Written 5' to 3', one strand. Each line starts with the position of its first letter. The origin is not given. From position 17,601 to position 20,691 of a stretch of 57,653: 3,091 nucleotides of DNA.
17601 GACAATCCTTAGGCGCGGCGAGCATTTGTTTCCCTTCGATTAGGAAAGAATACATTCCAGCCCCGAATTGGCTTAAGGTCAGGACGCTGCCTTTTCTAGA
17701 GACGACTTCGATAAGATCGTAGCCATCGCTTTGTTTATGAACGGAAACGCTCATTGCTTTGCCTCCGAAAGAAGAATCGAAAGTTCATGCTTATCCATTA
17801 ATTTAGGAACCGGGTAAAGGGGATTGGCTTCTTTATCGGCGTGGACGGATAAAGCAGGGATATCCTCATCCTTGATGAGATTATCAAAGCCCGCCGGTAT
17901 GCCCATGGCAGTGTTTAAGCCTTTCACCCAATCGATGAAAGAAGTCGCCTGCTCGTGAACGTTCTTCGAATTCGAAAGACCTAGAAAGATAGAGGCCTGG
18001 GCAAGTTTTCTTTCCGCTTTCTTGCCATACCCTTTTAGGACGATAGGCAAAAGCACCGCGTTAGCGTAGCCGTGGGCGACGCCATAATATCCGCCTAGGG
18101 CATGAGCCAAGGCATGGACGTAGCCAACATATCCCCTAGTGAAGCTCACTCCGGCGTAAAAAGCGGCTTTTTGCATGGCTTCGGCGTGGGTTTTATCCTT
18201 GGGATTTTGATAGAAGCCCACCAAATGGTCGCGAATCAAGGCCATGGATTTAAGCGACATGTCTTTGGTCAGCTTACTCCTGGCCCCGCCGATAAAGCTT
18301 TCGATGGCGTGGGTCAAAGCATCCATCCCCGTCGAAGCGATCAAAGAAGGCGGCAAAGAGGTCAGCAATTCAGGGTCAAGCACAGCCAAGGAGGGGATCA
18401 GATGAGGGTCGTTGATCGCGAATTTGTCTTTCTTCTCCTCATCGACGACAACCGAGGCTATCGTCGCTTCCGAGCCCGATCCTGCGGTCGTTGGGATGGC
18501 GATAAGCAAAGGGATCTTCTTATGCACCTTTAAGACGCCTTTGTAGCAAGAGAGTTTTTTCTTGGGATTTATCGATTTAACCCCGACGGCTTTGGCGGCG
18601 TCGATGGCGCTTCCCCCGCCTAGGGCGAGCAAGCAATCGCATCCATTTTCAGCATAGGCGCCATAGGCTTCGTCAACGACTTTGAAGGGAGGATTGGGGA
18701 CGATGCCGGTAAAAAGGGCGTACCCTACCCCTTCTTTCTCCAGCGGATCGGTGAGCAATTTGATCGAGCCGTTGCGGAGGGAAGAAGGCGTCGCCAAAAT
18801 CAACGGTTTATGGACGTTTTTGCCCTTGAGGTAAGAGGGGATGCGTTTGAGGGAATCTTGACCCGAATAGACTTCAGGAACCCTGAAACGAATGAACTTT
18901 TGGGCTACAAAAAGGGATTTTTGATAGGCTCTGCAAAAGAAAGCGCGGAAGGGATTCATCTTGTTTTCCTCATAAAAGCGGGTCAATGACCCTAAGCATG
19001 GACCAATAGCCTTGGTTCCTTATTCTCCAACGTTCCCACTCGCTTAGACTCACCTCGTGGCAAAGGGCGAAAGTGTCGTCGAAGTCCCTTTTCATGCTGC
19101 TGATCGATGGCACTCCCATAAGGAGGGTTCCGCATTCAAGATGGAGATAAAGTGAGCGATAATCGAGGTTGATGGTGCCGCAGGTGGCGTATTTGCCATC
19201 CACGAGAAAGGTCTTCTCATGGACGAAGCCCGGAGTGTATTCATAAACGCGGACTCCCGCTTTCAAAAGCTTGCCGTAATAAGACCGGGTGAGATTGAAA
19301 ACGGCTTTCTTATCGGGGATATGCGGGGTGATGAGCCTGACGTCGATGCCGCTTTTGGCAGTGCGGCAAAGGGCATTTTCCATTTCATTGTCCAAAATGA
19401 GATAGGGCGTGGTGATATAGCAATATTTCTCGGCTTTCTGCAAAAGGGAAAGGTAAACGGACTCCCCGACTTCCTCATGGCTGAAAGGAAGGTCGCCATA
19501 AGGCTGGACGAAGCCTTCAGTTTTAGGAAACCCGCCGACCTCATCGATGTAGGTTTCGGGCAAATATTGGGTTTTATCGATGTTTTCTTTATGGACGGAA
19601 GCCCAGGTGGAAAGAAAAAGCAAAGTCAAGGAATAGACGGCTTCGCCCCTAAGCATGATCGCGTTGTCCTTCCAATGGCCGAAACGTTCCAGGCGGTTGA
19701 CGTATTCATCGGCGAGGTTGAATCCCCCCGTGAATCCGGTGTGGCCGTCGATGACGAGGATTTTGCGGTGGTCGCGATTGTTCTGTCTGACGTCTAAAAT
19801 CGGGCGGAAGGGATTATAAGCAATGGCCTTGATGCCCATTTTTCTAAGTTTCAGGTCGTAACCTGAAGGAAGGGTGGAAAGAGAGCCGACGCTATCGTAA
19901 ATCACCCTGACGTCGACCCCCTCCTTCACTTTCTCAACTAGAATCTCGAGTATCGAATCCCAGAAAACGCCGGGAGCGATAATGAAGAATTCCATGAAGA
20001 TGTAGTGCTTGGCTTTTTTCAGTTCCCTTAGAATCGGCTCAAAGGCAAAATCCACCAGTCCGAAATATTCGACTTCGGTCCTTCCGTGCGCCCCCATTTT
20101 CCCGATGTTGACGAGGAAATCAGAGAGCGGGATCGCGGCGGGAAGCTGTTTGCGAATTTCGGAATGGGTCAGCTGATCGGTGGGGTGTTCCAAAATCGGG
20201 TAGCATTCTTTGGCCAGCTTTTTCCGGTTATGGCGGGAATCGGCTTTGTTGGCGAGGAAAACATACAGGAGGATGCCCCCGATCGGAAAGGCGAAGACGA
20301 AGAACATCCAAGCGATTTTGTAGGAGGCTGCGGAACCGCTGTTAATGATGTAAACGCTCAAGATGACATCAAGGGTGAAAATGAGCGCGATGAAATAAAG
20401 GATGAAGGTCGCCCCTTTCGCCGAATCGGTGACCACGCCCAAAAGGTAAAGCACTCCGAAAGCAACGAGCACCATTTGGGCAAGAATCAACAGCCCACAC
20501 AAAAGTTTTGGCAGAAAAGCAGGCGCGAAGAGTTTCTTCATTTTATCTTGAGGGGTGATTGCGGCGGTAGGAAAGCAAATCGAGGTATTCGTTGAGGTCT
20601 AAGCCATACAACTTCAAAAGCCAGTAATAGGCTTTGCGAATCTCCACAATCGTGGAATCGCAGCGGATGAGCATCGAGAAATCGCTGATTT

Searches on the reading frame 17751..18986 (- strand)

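Call 73: search_protein_families(library=pfam, proteins=[window:17751-18986:-], max_evalue=0.00001)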
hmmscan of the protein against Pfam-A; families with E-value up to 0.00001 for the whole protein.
window:17751-18986:- (411 aa): 3 families
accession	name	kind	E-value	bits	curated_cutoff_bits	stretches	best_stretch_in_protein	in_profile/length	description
PF00465.25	Fe-ADH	-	7.4e-44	149.7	31.3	1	38-205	3-168/168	Iron-containing alcohol dehydrogenase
PF25137.1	ADH_Fe_C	-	2.5e-40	138.7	27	1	217-408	2-192/194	Fe-containing alcohol dehydrogenase family, C-terminal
PF13685.12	Fe-ADH_2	-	3.9e-07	30.6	28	0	42-137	3-96/149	Iron-containing alcohol dehydrogenase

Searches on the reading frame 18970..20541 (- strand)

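Call 73: search_protein_families(library=pfam, proteins=[window:18970-20541:-], max_evalue=0.00001)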
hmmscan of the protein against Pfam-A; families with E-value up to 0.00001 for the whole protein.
window:18970-20541:- (523 aa): 3 families
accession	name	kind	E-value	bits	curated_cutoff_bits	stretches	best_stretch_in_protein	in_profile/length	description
PF13091.12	PLDc_2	-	1e-37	129.4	27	2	364-488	2-129/132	PLD-like domain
PF00614.28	PLDc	-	8.3e-14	51.3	21.9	1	254-280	2-28/28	Phospholipase D Active site motif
PF13396.11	PLDc_N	-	1.3e-07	31.9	23.3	1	57-96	2-40/42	Phospholipase_D-nuclease N-terminal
